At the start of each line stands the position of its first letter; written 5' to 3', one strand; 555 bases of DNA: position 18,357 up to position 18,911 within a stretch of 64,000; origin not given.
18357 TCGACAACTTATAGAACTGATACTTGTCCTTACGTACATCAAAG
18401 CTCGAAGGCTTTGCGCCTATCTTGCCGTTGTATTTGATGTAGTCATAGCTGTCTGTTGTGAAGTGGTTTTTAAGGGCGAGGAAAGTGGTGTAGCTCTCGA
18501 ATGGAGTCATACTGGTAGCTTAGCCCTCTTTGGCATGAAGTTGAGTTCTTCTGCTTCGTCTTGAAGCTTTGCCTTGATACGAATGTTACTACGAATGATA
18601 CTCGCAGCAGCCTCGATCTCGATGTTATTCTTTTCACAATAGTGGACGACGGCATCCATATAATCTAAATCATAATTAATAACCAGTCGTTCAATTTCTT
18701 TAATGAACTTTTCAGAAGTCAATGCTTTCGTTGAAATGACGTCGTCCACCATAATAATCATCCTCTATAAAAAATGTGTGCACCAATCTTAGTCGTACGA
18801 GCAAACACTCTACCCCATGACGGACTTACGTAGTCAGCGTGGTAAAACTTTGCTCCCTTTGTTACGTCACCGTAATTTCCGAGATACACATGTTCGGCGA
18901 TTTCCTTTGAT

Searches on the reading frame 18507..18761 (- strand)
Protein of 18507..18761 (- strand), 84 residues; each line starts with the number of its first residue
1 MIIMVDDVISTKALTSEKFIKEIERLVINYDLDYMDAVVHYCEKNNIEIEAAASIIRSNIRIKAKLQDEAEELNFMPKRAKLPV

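Call 103: search_protein_families(library=pfam, max_evalue=0.001, proteins=[window:18507-18761:-])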
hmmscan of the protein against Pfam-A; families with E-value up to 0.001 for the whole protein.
window:18507-18761:- (84 aa): 1 family
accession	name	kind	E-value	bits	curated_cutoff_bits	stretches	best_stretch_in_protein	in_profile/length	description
PF16805.11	Trans_coact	-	9.4e-18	64.3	25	1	12-82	1-72/73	Phage late-transcription coactivator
